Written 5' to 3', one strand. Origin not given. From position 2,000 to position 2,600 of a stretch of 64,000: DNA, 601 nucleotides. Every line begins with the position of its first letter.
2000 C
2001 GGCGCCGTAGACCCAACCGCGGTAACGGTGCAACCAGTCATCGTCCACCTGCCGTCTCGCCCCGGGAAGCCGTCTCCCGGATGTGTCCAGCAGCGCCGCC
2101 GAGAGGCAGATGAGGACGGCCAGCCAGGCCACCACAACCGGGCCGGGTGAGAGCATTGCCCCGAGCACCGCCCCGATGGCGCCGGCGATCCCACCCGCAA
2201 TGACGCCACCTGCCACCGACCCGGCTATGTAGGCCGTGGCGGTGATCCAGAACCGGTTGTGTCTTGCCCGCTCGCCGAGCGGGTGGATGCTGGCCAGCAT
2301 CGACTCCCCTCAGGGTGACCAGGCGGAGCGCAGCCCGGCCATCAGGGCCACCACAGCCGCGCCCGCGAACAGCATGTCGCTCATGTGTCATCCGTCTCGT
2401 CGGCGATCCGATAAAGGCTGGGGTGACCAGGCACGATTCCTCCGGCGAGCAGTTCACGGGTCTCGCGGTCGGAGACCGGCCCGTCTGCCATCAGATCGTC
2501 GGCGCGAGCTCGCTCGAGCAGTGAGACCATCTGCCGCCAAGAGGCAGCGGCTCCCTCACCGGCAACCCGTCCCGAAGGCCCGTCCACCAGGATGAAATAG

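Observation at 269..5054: Orphan mau-like envelope operon: MauE-like, Tat-exported MauA-like/FG-GAP fusion, thioredoxin-like, membrane, unknown and SLH proteins, with no mauB or mauG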

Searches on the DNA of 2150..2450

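Call 64: search_rna_families(source=window, start=2150, end=2450, threshold=evalue, max_evalue=10, show_alignments=3)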
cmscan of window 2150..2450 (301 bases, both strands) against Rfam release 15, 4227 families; matches with E-value up to 10: 1.
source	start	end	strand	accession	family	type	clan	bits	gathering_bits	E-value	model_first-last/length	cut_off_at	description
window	2150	2228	-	RF01946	KCNQ1OT1_1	Gene; lncRNA;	-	4.1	70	5.3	1-79/464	3'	KCNQ1 overlapping transcript 1 conserved region 1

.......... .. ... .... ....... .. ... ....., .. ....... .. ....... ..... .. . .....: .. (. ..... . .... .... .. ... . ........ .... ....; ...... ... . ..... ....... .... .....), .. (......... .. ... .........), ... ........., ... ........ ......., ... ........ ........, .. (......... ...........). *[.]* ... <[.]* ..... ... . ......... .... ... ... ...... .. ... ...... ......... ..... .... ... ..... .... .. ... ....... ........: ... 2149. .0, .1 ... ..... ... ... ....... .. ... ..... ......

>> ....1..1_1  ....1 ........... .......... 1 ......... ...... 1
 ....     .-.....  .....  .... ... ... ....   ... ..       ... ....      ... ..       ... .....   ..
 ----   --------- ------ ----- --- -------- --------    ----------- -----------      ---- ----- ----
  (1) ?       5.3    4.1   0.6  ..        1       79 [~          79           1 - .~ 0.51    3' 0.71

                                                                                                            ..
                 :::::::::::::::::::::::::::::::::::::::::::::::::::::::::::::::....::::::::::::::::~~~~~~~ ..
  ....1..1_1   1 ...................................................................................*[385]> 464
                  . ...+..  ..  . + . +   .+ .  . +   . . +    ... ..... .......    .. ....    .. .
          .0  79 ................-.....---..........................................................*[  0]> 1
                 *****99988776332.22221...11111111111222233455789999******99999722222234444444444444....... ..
